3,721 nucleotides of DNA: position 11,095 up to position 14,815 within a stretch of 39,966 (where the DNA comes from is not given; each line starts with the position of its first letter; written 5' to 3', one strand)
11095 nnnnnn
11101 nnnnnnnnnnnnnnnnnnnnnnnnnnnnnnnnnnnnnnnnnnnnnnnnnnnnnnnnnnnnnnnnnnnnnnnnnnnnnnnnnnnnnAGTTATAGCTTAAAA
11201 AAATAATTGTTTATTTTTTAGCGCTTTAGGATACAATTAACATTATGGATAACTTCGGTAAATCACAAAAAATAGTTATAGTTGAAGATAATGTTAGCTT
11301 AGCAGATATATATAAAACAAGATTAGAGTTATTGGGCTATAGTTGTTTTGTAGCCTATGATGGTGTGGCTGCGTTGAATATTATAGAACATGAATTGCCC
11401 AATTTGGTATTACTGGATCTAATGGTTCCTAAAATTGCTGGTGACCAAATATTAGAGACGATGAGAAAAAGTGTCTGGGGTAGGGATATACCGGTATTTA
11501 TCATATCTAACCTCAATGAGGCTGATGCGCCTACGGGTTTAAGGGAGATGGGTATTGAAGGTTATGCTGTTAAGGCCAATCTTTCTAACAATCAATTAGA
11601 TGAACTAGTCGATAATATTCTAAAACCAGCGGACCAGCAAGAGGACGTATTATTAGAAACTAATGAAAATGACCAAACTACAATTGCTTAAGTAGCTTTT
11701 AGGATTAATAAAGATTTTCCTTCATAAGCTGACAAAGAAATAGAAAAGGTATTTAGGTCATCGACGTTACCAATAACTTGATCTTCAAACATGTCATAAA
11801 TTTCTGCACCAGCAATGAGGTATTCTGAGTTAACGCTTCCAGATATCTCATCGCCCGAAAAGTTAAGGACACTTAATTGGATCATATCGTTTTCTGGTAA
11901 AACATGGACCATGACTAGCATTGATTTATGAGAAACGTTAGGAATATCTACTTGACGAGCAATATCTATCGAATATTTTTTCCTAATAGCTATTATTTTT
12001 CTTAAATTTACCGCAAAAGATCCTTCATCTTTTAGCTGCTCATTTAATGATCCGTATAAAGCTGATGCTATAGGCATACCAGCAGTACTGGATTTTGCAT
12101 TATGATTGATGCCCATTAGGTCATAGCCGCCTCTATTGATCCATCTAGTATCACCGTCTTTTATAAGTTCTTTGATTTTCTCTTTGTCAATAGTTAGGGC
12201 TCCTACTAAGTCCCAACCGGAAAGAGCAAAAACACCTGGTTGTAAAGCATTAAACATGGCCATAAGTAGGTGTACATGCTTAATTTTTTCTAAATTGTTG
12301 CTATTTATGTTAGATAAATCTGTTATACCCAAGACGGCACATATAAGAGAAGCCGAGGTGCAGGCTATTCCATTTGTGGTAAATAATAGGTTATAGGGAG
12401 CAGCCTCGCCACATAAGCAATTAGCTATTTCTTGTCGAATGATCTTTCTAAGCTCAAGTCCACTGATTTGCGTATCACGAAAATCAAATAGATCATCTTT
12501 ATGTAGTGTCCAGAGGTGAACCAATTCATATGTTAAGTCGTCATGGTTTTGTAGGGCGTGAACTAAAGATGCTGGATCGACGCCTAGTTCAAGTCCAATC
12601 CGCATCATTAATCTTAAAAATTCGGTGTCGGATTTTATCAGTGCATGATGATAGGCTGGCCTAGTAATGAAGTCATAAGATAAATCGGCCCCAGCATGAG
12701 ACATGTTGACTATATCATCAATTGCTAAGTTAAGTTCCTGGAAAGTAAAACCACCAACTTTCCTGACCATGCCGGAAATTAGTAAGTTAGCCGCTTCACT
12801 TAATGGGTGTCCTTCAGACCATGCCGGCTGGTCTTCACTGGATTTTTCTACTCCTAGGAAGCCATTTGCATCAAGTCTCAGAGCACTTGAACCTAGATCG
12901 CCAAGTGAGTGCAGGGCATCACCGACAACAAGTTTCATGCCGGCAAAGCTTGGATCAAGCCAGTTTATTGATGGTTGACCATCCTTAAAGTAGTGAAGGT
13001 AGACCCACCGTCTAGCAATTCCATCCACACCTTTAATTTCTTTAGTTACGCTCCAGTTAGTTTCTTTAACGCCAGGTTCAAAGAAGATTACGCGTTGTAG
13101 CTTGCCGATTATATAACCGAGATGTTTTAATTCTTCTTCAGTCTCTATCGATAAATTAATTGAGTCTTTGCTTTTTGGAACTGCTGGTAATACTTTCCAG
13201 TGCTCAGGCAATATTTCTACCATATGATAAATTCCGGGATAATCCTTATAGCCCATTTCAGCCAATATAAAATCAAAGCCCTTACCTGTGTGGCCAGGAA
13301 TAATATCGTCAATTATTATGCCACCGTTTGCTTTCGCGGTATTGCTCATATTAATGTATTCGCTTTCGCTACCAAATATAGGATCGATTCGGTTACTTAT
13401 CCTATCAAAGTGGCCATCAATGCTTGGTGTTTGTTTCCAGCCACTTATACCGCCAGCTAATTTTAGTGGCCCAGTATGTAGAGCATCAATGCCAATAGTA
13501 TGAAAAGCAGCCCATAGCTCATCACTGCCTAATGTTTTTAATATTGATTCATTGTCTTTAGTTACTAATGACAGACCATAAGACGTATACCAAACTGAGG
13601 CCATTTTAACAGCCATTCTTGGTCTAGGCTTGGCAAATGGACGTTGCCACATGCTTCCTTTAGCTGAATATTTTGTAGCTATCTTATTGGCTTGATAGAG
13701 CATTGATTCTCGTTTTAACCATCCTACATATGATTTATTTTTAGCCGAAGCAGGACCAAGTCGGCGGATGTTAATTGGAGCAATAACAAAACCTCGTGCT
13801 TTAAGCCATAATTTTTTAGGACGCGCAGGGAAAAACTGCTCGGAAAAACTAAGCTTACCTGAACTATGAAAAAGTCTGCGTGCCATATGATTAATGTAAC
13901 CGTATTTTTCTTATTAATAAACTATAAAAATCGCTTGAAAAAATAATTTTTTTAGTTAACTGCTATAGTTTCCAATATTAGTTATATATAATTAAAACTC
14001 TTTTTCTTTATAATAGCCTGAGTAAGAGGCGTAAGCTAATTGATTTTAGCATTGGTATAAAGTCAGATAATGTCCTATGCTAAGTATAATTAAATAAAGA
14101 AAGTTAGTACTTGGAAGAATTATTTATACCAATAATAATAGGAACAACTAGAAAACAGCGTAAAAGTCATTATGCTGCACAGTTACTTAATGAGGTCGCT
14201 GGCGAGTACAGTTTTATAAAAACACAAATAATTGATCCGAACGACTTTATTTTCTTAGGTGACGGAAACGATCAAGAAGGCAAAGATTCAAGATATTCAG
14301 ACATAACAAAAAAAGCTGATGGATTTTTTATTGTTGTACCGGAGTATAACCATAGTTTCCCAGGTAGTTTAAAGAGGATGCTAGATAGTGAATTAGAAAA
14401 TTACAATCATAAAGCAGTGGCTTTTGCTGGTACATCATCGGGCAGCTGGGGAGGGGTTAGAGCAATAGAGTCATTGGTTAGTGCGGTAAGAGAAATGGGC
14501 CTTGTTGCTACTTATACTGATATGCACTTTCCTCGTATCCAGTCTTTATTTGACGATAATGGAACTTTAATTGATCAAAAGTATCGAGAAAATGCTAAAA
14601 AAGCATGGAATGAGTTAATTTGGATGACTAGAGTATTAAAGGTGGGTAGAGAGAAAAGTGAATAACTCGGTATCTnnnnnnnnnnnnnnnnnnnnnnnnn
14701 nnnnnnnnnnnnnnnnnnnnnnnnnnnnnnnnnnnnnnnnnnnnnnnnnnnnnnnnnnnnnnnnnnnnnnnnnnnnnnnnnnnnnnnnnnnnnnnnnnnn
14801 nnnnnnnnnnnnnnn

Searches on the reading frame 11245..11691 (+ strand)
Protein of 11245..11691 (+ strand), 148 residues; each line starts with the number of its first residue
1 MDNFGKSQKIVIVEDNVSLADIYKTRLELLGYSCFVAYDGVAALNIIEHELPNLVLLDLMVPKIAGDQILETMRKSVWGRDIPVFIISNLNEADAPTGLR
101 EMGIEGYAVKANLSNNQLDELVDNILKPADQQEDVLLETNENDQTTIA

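Call 8: search_protein_families(library=pfam, proteins=[window:11245-11691:+], max_evalue=0.001)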
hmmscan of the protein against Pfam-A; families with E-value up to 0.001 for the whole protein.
window:11245-11691:+ (148 aa): 1 family
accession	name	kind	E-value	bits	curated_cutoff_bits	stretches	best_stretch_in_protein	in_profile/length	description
PF00072.30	Response_reg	-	2.6e-15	57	30.2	1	10-118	1-106/111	Response regulator receiver domain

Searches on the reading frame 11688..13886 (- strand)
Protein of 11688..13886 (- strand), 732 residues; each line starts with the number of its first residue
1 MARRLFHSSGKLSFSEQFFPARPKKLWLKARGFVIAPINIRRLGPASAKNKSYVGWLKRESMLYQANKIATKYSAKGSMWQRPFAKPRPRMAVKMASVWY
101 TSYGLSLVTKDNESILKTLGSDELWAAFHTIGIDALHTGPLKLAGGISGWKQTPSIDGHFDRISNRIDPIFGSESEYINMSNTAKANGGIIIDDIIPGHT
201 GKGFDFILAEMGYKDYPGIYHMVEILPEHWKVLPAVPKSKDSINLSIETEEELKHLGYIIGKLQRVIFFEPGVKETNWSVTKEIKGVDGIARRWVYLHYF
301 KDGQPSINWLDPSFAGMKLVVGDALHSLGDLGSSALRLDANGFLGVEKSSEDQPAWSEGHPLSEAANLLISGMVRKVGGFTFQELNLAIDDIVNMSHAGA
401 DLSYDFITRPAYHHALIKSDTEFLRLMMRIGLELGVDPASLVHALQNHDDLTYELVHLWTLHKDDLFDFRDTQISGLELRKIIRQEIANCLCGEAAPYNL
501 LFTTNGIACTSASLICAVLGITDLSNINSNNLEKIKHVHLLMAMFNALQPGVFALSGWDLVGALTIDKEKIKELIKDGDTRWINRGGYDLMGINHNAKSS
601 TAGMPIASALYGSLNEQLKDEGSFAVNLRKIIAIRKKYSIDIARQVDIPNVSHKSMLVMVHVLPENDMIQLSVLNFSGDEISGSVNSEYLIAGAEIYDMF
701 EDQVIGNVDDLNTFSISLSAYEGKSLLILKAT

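Call 8: search_protein_families(library=pfam, proteins=[window:11688-13886:-], max_evalue=0.001)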
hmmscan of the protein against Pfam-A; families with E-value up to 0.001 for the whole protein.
window:11688-13886:- (732 aa): 0 families

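Call 52: search_protein_families(library=padloc, proteins=[window:11688-13886:-], max_evalue=0.01)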
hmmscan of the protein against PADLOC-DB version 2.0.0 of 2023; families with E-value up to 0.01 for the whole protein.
window:11688-13886:- (732 aa): 0 families

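Call 53: search_protein_families(library=ncbifam, proteins=[window:11688-13886:-], max_evalue=0.001)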
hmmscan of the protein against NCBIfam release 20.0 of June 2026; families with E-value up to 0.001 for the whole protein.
window:11688-13886:- (732 aa): 2 families
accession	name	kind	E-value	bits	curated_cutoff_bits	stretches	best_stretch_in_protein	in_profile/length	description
TIGR02455.1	TreS_stutzeri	equivalog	8.1e-277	919.9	719.4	1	49-731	4-684/689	maltose alpha-D-glucosyltransferase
TIGR02456.1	treS_nterm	equivalog_domain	2.8e-08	32.7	678.35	1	265-456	136-314/539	maltose alpha-D-glucosyltransferase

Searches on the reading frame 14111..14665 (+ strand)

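Call 8: search_protein_families(library=pfam, proteins=[window:14111-14665:+], max_evalue=0.001)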
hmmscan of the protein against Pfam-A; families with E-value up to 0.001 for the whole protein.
window:14111-14665:+ (184 aa): 1 family
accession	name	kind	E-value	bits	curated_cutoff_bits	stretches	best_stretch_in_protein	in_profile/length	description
PF03358.20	FMN_red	-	3.6e-20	72.5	24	1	8-132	5-138/152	NADPH-dependent FMN reductase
